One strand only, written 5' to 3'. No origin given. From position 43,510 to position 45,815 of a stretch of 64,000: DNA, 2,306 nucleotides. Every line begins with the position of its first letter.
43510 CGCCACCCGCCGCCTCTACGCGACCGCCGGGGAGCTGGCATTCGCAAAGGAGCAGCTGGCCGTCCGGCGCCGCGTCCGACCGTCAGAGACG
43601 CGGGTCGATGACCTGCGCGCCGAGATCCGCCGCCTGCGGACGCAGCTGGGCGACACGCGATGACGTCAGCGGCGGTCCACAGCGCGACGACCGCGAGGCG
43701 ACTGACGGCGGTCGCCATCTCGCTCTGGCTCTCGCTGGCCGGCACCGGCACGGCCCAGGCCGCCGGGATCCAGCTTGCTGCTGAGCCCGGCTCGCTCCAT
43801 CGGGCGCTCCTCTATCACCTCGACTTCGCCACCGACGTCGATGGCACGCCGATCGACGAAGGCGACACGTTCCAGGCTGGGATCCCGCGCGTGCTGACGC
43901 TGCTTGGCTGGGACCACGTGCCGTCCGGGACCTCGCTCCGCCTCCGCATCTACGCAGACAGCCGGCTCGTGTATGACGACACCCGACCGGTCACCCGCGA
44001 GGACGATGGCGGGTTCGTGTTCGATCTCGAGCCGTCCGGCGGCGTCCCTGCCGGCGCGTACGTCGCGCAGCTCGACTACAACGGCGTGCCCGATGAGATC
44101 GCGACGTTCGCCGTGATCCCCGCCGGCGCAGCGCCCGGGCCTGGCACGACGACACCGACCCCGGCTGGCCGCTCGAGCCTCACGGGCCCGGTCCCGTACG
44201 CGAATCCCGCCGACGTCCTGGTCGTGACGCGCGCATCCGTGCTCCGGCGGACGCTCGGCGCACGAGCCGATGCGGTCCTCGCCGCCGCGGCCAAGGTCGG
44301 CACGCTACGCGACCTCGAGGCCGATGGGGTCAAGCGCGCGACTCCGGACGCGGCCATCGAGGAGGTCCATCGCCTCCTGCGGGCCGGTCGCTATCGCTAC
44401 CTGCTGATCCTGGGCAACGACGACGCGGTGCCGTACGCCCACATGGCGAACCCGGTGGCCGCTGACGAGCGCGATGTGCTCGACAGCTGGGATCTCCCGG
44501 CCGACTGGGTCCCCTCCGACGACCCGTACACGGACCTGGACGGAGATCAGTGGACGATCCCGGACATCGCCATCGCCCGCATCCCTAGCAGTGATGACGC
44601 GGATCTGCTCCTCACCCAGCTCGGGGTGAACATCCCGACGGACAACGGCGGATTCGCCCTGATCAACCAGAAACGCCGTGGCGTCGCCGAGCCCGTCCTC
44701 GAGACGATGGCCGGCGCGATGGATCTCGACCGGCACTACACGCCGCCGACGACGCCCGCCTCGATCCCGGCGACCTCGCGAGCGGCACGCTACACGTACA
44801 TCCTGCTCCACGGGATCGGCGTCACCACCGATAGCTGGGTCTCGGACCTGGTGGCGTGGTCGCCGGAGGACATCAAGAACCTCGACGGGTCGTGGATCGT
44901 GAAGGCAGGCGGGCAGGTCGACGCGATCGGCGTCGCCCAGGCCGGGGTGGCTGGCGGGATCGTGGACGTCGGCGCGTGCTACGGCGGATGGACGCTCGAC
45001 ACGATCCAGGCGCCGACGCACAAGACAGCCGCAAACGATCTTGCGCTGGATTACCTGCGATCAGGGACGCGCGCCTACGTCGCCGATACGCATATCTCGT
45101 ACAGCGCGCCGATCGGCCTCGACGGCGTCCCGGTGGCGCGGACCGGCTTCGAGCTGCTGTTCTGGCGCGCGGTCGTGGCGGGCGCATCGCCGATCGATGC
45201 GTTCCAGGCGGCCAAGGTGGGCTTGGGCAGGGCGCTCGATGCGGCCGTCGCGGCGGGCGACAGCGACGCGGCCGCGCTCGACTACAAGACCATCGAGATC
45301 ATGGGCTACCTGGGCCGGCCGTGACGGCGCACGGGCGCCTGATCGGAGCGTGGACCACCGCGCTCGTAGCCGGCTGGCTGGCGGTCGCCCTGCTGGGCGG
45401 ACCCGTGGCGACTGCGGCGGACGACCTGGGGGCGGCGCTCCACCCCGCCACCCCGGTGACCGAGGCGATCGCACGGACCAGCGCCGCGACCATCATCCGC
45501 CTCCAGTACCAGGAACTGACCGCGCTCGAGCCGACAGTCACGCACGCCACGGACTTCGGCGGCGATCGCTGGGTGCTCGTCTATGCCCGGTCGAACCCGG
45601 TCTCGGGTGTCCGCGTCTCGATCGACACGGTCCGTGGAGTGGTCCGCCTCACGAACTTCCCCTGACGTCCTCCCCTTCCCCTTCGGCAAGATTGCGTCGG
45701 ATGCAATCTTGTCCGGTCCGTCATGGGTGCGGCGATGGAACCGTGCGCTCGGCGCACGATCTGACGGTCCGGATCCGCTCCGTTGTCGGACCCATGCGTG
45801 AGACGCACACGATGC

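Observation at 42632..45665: Translationally coupled PrsW intramembrane protease + secreted clan-CD (C25/caspase-like) peptidase + PepSY-like protein: candidate undescribed three-part proteolytic module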

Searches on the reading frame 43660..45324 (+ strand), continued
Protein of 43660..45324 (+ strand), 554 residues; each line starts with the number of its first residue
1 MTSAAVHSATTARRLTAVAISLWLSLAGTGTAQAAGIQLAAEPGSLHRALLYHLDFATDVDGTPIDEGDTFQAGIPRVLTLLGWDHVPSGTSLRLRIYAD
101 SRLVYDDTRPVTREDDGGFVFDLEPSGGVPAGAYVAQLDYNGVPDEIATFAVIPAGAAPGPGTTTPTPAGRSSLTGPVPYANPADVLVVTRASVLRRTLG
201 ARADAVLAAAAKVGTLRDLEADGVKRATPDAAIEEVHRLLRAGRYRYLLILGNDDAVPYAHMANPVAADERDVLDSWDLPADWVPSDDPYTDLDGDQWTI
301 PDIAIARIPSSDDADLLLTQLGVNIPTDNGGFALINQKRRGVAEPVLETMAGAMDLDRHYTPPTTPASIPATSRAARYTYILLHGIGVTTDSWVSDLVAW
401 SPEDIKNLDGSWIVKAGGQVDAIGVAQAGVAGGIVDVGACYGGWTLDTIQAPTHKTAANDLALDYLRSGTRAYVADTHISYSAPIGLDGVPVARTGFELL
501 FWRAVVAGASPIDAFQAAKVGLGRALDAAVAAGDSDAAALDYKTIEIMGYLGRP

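Call 37: search_protein_families(library=pfam, proteins=[P0143, P0166, P0175, P0181, P0184, P0192, P0198, P0201, P0199, P0180], max_evalue=0.001)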
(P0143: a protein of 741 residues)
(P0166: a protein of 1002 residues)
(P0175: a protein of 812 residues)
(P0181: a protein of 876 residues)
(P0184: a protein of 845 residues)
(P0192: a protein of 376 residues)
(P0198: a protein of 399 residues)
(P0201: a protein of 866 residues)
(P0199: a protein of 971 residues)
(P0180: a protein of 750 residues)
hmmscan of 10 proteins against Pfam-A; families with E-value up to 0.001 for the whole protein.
P0143 (741 aa): 1 family
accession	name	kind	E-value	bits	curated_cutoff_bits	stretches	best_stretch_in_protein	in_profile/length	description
PF01364.23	Peptidase_C25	-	7.7e-07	29.1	23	1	424-496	65-138/374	Peptidase family C25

P0166 (1002 aa): 2 families
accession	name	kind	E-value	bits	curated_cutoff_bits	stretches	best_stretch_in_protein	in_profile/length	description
PF18911.6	PKD_4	-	7.5e-06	26.3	27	0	529-613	7-81/85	PKD domain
PF00801.26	PKD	-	8e-05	23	23.5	0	542-615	19-80/80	PKD domain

P0175 (812 aa): 0 families

P0181 (876 aa): 6 families
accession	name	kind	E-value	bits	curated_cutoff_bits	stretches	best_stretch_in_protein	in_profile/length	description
PF18911.6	PKD_4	-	3.7e-11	43.3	27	2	279-363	1-84/85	PKD domain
PF06832.18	BiPBP_C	-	4.5e-10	39.7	26.8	1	223-262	45-84/90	Penicillin-Binding Protein C-terminus Family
PF17963.7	Big_9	-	1.6e-08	35.7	23.6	0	294-361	13-87/89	Bacterial Ig domain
PF00801.26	PKD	-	2.2e-06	28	23.5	0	204-266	13-73/80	PKD domain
PF21027.3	Sde0182_C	-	1.5e-05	26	27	0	212-228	7-23/83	Cellulose-binding protein Sde0182, C-terminal domain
PF22352.2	K319L-like_PKD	-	2.9e-05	24.4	27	0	296-362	11-84/84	K319L-like, PKD domain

P0184 (845 aa): 2 families
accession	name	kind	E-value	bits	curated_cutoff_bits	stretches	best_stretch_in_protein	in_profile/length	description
PF13620.12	CarboxypepD_reg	-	4e-17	62.8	32.3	1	222-297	1-81/82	Carboxypeptidase regulatory-like domain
PF13715.12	CarbopepD_reg_2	-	2.3e-09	37.6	32.2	1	223-298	1-77/88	CarboxypepD_reg-like domain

P0192 (376 aa): 1 family
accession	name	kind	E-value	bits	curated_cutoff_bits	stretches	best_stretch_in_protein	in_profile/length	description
PF01364.23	Peptidase_C25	-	1.7e-06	28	23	0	83-151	66-137/374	Peptidase family C25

P0198 (399 aa): 1 family
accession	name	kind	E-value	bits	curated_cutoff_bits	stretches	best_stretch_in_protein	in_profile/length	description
PF01364.23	Peptidase_C25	-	4.9e-06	26.5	23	0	259-382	250-355/374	Peptidase family C25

P0201 (866 aa): 2 families
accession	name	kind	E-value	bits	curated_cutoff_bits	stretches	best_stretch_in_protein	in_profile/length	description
PF00753.33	Lactamase_B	-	7e-07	29.8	22.7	1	13-75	5-64/196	Metallo-beta-lactamase superfamily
PF01364.23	Peptidase_C25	-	0.00046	20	23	0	740-841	263-350/374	Peptidase family C25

P0199 (971 aa): 3 families
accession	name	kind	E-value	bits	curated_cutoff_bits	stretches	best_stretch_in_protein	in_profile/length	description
PF13519.12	VWA_2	-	1.5e-12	48.5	27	1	690-791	3-106/107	von Willebrand factor type A domain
PF00092.34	VWA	-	6.1e-12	46.5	23.8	1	690-897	4-171/174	von Willebrand factor type A domain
PF00404.24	Dockerin_1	-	8.7e-08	32.7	22.9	1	909-957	1-52/57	Dockerin type I domain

P0180 (750 aa): 3 families
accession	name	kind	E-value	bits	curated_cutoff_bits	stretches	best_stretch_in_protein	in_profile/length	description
PF00092.34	VWA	-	1.2e-18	68.4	23.8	1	424-599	4-171/174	von Willebrand factor type A domain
PF13519.12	VWA_2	-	5.5e-14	53.1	27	1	424-535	3-107/107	von Willebrand factor type A domain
PF13768.12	VWA_3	-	1.7e-06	28.6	27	1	491-589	64-155/155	von Willebrand factor type A domain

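Call 41: find_homologous_proteins(query=A3, max_evalue=0.001)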
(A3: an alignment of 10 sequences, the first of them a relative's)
Query A3 (10 sequences) (389 aa, profile of the alignment): 18 proteins with E <= 0.001 among 8000 candidates.
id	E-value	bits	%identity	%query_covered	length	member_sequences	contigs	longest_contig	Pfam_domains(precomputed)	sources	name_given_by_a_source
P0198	2.4e-149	516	23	81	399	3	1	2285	-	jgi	jgi:hypothetical protein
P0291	3.7e-142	492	26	86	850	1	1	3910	PF00753.34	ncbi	-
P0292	1.3e-131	457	25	86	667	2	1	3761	PF01364.25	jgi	-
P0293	8.3e-130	451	27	62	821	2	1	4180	PF00753.34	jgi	jgi:beta-lactamase superfamily II metal-dependent hydrolase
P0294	3.2e-121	423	31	32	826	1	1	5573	PF00753.34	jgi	jgi:beta-lactamase superfamily II metal-dependent hydrolase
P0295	1.8e-118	414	28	81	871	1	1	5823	PF00753.34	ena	-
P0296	3.7e-116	406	26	62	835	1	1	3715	PF00753.34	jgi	jgi:beta-lactamase superfamily II metal-dependent hydrolase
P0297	4.5e-112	393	25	76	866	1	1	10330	PF00753.34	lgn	-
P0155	1.9e-111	391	100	100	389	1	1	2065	PF01364.25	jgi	-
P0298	1.8e-109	384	29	60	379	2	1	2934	-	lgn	-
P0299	7.8e-108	379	26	66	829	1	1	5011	PF00753.34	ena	-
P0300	2.1e-107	377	27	61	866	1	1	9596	PF00753.34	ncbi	-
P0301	1.6e-105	371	26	79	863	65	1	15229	PF00753.34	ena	-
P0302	6.1e-105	369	25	86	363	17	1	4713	-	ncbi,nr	ncbi:MAG TPA: hypothetical protein VLB00_05120 [Gemmatimonadales bacterium]|nr:hypothetical protein 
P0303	6.5e-105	369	25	86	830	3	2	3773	PF00753.34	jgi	jgi:hypothetical protein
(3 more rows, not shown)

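Call 42: find_encoding_contigs(protein=P0001, flank=10000, max_places=2)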
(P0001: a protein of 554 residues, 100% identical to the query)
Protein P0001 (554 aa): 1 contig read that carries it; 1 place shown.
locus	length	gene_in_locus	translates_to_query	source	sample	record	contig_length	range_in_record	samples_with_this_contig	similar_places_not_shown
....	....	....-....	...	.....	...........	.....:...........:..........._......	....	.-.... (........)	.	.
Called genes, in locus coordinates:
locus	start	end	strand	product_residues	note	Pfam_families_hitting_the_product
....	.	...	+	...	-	?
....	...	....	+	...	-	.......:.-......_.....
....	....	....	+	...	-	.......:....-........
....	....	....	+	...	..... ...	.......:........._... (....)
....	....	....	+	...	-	-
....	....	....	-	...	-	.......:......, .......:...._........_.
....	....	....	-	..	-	?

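Call 43: find_encoding_contigs(protein=P0301, flank=6000, max_places=2)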
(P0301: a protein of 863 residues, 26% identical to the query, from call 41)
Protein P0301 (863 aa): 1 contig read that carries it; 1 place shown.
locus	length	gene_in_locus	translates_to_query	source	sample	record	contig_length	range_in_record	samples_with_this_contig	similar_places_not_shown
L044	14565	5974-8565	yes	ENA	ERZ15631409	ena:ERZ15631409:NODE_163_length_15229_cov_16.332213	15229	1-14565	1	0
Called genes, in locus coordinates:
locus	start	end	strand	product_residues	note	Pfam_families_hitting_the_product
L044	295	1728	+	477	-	PF07690:MFS_1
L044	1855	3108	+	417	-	PF10503:Esterase_PHB, PF00326:Peptidase_S9 (faint)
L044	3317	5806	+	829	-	PF08448:PAS_4 (weak), PF08447:PAS_3, PF08448:PAS_4, PF08447:PAS_3, PF13426:PAS_9 (weak), PF00512:HisKA, PF02518:HATPase_c, PF00072:Response_reg, +1 more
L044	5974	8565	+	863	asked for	PF00753:Lactamase_B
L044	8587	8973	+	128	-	-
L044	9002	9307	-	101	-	-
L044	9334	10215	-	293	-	PF01370:Epimerase (weak), PF04321:RmlD_sub_bind (faint), PF05368:NmrA, PF13460:NAD_binding_10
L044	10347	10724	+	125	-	PF01638:HxlR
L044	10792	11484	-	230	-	PF23023:Anti-Pycsar_Apyc1 (weak), PF00753:Lactamase_B, PF12706:Lactamase_B_2 (weak)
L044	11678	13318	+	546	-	PF00128:Alpha-amylase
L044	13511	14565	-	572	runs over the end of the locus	?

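Call 44: find_encoding_contigs(protein=P0302, flank=6000, max_places=2)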
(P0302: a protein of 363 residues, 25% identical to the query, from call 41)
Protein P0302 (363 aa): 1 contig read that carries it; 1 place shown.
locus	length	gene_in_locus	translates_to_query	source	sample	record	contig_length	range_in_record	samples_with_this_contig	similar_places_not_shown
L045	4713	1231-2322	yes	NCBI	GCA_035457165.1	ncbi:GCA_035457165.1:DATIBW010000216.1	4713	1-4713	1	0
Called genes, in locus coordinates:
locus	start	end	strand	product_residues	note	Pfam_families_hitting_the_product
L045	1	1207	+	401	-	PF21033:RMD1-3 (faint), PF14559:TPR_19 (faint), PF07719:TPR_2 (faint), PF13181:TPR_8 (faint), PF13414:TPR_11 (faint), PF12895:ANAPC3 (weak), PF13432:TPR_16 (weak), PF00515:TPR_1 (weak), +3 more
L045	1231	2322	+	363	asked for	-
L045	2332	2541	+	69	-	-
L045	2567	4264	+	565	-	PF07969:Amidohydro_3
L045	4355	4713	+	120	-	PF26549:Tricorn_N, PF07676:PD40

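Call 50: search_solved_structures(query=L042:4654-7275:+, max_evalue=10, show_alignments=3)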
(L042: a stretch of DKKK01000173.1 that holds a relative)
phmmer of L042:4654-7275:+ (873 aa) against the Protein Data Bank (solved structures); distinct sequences matched with E-value up to 10: 0.

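Call 59: search_protein_families(library=padloc, proteins=[window:43660-45324:+], max_evalue=0.01)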
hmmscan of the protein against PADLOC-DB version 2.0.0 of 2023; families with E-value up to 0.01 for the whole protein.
window:43660-45324:+ (554 aa): 0 families

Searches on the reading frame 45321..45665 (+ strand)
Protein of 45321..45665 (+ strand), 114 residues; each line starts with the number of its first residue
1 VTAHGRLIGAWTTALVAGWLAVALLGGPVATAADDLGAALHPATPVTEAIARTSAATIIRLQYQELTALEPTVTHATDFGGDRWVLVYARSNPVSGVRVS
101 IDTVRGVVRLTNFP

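Call 3: search_protein_families(library=pfam, proteins=[window:45321-45665:+], max_evalue=1)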
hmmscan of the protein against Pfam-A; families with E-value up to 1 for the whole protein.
window:45321-45665:+ (114 aa): 0 families

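Call 4: search_protein_families(library=ncbifam, proteins=[window:45321-45665:+], max_evalue=1)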
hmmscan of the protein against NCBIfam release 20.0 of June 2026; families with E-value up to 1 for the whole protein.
window:45321-45665:+ (114 aa): 0 families

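Call 15: find_homologous_proteins(query=window:45321-45662:+, max_evalue=0.01)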
Query seq(114 aa) (114 aa): 22 proteins with E <= 0.01 among 162 candidates.
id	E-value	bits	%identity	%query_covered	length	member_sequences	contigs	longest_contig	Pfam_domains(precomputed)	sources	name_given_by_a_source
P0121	4.5e-66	238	100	100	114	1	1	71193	-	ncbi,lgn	-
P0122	2.5e-46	174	70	100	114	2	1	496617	-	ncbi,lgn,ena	-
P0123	9.7e-45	169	72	96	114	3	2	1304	-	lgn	-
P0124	8.1e-44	166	69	100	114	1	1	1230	-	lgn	-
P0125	9.1e-42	160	67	100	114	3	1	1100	-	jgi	jgi:hypothetical protein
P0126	2.4e-40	155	66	100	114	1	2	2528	-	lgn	-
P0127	3.0e-40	155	68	96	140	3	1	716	-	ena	-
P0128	1.3e-38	149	63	98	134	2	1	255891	-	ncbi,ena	-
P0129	1.7e-37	146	69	91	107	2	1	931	-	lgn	-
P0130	4.0e-31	125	56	95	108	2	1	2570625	-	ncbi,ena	-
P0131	2.3e-29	120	55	95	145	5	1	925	-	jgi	jgi:hypothetical protein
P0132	4.9e-29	119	54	95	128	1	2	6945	-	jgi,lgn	jgi:hypothetical protein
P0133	1.9e-27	113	51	95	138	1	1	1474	-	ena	-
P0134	1.6e-26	111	52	95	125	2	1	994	-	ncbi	-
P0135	3.9e-21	93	51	85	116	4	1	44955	-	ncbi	-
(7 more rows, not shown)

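Call 18: search_protein_families(library=pfam, alignment_id=A2, max_evalue=10)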
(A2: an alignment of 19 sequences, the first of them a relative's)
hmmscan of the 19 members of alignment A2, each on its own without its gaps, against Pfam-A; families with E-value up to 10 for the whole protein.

A. member 1, P0121 (114 aa): 0 families

B. families by the number of members that match (of 19 scanned): 8 families
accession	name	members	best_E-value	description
PF03929.21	PepSY_TM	1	0.025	PepSY-associated TM region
PF25533.1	Lysostaphin_N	1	0.052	Lysostaphin, N-terminal domain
PF11495.14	Regulator_TrmB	1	0.078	Archaeal transcriptional regulator TrmB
PF12680.13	SnoaL_2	1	0.1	SnoaL-like domain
PF11837.13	INV_N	1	0.13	Beta-fructofuranosidase, N-terminal domain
PF22841.2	CATSPERE_NTD1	1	0.23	CATSPERE first N-terminal domain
PF07482.16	DUF1522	1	0.36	Domain of Unknown Function (DUF1522)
PF01788.22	PsbJ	1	0.83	PsbJ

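Call 23: predict_structure(alignment_id=A2)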
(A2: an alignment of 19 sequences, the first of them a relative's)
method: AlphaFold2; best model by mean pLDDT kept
length: 114 residues; sequences in the alignment: 19
mean_pLDDT: 88.1   pTM: 0.66
mean pLDDT of the five models: 88.1, 85.9, 84.8, 84.8, 84.3
residues with pLDDT >= 90: 75; 70-90: 29; 50-70: 10; < 50: 0
segments of 3 or more residues with pLDDT < 50: none
pLDDT, mean of each block of 10 residues (from residue 1): 85 90 67 87 94 95 91 86 92 87 93 90
secondary structure, 60 per line:
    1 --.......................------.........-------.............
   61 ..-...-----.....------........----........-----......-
elements in order: H3-25 H32-40 H48-62 E72-76 E83-90 E95-102 E108-113

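Call 26: fold_search(model_id=the predicted structure, library=pdb)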
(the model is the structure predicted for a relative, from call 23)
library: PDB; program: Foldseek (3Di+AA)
matches with E <= 10: 298; with E <= 0.001: 0
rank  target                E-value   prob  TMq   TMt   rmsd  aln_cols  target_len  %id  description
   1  5boi                  1.7e-01  0.99  0.47  0.26   3.2        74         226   12  Bacillus megaterium YpeB C-terminal domain (released 2015-08-12)
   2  5u35_B                7.2e-01  0.16  0.31  0.30  13.4       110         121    9  Crystal structure of a de novo designed protein with curved beta-sheet (released 2017-01-25)
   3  7xdq                  7.7e-01  0.20  0.24  0.07  13.2        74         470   12  Crystal structure of a glucosylglycerol phosphorylase mutant from Marinobacter adhaerens (released 2023-02-08)
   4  9a1f_R                8.1e-01  0.21  0.28  0.28  10.3       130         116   12  Integrative structure of the XcpGHIJK pseudo pilus filament model of a type II secretion system (released 2021-06-18)
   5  5l33                  9.7e-01  0.18  0.29  0.31   5.1        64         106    8  Crystal structure of a de novo designed protein with curved beta-sheet (released 2017-01-25)
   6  7f9o_a                9.7e-01  0.12  0.22  0.19   6.6        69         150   20  PSI-NDH supercomplex of Barley (released 2021-12-22)
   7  5kpe_MODEL_1_A        9.7e-01  0.09  0.25  0.25   8.8        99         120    8  Solution NMR Structure of Denovo Beta Sheet Design Protein, Northeast Structural Genomics Consortium (NESG) Ta (released 2016-09-21)
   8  9qzd_A                1.1e+00  0.23  0.31  0.30   4.4        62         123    8  de novo NTF2-like protein (released 2025-10-22)
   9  9r0t_B                1.1e+00  0.13  0.27  0.28   5.5        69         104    9  De novo designed homodimeric NTF2-like protein with a hydrophobic pocket (released 2025-10-22)
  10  9r0t_C                1.1e+00  0.11  0.27  0.29   8.8       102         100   12  De novo designed homodimeric NTF2-like protein with a hydrophobic pocket (released 2025-10-22)
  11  7qoo_O                1.1e+00  0.09  0.21  0.14   8.8        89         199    8  Structure of the human inner kinetochore CCAN complex (released 2022-06-08)
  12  3f40                  1.2e+00  0.14  0.29  0.30  10.3       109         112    6  Crystal structure of NTF2-like protein of unknown function (YP_677363.1) from CYTOPHAGA HUTCHINSONII ATCC 33406 at 1.27  (released 2008-11-18)
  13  5tpj                  1.3e+00  0.18  0.30  0.29   5.5        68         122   10  Crystal structure of a de novo designed protein with curved beta-sheet (released 2017-01-25)
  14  4r80_A                1.4e+00  0.21  0.31  0.40   5.4        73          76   14  Crystal Structure of a De Novo Designed Beta Sheet Protein, Cystatin Fold, Northeast Structural Genomics Consortium (N (released 2014-09-24)
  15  5tph_B                1.4e+00  0.16  0.30  0.29   5.4        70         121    4  Crystal structure of a de novo designed protein homodimer with curved beta-sheet (released 2017-01-25)
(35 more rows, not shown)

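Call 59: search_protein_families(library=padloc, proteins=[window:45321-45665:+], max_evalue=0.01)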
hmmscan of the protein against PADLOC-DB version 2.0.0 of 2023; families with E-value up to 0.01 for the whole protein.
window:45321-45665:+ (114 aa): 0 families
